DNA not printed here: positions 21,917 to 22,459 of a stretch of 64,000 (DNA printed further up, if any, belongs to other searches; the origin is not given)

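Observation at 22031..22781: Phage-encoded acyl carrier protein followed by a 4-TM membrane protein in a promoter/terminator-bracketed unit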

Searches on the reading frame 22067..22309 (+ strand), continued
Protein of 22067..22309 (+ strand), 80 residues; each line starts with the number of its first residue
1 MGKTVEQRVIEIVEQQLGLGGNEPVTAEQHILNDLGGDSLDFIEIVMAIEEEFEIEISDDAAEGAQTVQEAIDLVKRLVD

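Call 63: find_related_loci(query=window:22067-22306:+, collection=genome_contigs, flank=8000)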
Query window:22067-22306:+ (80 aa) in genome_contigs; peptide patterns used: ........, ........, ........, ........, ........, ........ (x = any residue, [..] = any of these).
599 stretches matched a pattern (row limit reached: there are more); 17 encode a relative of the query (tblastn E <= 1e-3); 17 distinct loci.
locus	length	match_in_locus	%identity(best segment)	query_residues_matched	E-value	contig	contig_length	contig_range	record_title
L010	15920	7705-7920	53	4-76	2e-19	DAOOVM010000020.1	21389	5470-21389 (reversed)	MAG TPA_asm: Rhodanobacteraceae bacterium isolate AMR_MDS_2441 NODE_1664_length_21389_cov_4.495219, whole genome shotgun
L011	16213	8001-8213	49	5-76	1e-18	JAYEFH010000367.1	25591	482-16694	MAG: Thermodesulfobacteriota bacterium isolate MAG278 MAG278_367, whole genome shotgun sequence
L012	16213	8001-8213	51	4-75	2e-18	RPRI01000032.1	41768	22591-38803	MAG: Desulfobacteraceae bacterium isolate metabat2.783 metabat2.783_Contig_985163, whole genome shotgun sequence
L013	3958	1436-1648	51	4-75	3e-18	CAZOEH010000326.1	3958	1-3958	MAG TPA_asm: uncultured Desulfonema sp. isolate SRP062349_co5_33 genome assembly, contig: NODE_20196_length_3958_cov_6.7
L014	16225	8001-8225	53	1-75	1e-17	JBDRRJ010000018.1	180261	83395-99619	MAG: Pseudomonadota bacterium isolate MEGAHIT-group-2.91 k141_1306286, whole genome shotgun sequence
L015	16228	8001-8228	52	1-76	2e-17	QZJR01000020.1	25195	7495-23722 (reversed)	MAG: Deltaproteobacteria bacterium isolate SURF_34 Ga0104751_1002935, whole genome shotgun sequence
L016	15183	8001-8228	52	1-76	2e-17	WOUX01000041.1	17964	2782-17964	MAG: bacterium isolate X2_MetaBAT.32 scaffold_1664, whole genome shotgun sequence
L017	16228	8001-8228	52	5-80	3e-17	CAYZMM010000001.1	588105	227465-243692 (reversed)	MAG TPA_asm: uncultured Thermodesulfobacteriota bacterium isolate SRP141376_co2_50 genome assembly, contig: NODE_4_lengt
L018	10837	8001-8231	50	1-77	5e-17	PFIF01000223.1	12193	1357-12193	MAG: Deltaproteobacteria bacterium CG_4_8_14_3_um_filter_43_13 CG_4_8_14_3_um_filter_scaffold_2106_c, whole genome shotg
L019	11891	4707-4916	52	5-75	2e-16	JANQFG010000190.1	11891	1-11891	MAG: bacterium isolate PL23a_bin.76 k99_548654, whole genome shotgun sequence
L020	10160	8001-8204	49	8-76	7e-16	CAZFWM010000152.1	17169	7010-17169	MAG TPA_asm: uncultured Thermodesulfobacteriota bacterium isolate SRP077602_co7_231 genome assembly, contig: NODE_16273_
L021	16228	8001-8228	51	1-77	1e-11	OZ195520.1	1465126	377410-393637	Rickettsiales endosymbiont of Leucozona glaucia isolate 54823 genome assembly, chromosome: 1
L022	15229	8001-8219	41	7-77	2e-11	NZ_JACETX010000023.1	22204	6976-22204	Liberibacter sp. Z1 NODE_54_length_22204_cov_70.537398, whole genome shotgun sequence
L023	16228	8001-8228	34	5-79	7e-8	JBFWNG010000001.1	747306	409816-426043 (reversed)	MAG: Oligoflexales bacterium isolate CA_2019_TPBF_107 NODE_61_length_747306_cov_17.734970_TPBF, whole genome shotgun seq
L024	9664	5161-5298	63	30-75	2e-7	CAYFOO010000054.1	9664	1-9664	MAG TPA_asm: uncultured Candidatus Peribacteria bacterium isolate ERP019367_co2_108 genome assembly, contig: NODE_4329_l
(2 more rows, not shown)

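Call 76: search_protein_families(library=pfam, proteins=[L007:1541-2059:+, L008:733-1326:+, L008:1653-2156:+, L009:3-320:+], max_evalue=0.01)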
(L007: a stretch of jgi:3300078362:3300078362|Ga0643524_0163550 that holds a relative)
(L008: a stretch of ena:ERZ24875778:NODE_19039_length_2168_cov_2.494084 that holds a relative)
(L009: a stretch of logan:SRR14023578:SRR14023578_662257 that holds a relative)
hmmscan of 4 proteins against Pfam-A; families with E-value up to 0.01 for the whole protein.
L007:1541-2059:+ (173 aa): 0 families

L008:733-1326:+ (198 aa): 0 families

L008:1653-2156:+ (168 aa): 0 families

L009:3-320:+ (106 aa): 1 family
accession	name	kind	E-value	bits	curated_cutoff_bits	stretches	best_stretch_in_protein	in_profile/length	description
PF24729.2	Acb2_Tad1_hairpin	-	2.3e-14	53.8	27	1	10-102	1-58/58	Acb2/Tad1, hairpin domain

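Call 98: find_related_loci(query=A4, collection=metagenome_contigs, flank=5000)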
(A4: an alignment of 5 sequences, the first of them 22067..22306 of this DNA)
Query A4 (80 aa) in metagenome_contigs; peptide patterns used: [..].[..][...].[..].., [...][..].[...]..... (x = any residue, [..] = any of these).
600 stretches matched a pattern (row limit reached: there are more); 582 encode a relative of the query (tblastn E <= 1e-3); the best 80 are kept; 80 distinct loci.
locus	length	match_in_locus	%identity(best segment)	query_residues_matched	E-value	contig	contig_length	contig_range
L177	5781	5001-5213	58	4-75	2e-21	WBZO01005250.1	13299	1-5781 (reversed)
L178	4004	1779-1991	56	4-75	2e-19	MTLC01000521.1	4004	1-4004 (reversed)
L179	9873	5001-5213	54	5-76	2e-19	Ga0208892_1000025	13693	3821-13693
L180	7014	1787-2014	53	4-80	3e-19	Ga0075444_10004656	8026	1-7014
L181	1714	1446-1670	55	4-79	4e-19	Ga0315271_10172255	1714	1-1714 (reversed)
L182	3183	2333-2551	55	3-76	4e-19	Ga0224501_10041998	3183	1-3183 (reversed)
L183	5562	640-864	54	1-76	5e-19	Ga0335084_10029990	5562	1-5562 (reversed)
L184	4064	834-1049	55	4-76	6e-19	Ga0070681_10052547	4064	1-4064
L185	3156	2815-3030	55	4-76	6e-19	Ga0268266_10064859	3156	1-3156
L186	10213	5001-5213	56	4-75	7e-19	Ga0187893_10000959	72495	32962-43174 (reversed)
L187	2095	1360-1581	53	1-75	8e-19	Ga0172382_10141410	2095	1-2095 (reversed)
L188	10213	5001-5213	56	4-75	1e-18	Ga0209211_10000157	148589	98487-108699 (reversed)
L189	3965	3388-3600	54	5-76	1e-18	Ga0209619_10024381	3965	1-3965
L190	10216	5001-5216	53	4-76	1e-18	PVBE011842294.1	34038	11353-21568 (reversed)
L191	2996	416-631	53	4-76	2e-18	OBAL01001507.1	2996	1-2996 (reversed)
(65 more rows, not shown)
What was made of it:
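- It is a mainstream AcpP-like sequence: hundreds of bacterial AcpP genes are 48-58% identical (calls 63, 98). It is a mainstream AcpP-like sequence, about 50-58% identical to AcpP of many phyla (calls 63, 98).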

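Call 104: search_protein_families(library=phrogs, proteins=[L008:733-1326:+, L008:1653-2156:+, L007:1541-2059:+], max_evalue=0.001)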
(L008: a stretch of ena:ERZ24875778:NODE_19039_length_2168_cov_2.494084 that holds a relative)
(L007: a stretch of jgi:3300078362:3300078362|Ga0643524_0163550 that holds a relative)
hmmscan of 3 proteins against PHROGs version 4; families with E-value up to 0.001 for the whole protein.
L008:733-1326:+ (198 aa): 0 families

L008:1653-2156:+ (168 aa): 2 families
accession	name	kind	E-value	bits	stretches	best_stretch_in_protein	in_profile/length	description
phrog_26817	-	unknown function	8.8e-09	36.7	1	1-55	1-55/177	-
phrog_26746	-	unknown function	2.4e-08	34.7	1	1-59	1-61/247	-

L007:1541-2059:+ (173 aa): 0 families
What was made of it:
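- Tried and rejected: The cassette-neighbour proteins P175/P198, X168, the 76-aa protein and TM53 have no informative family hit (calls 76, 104).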
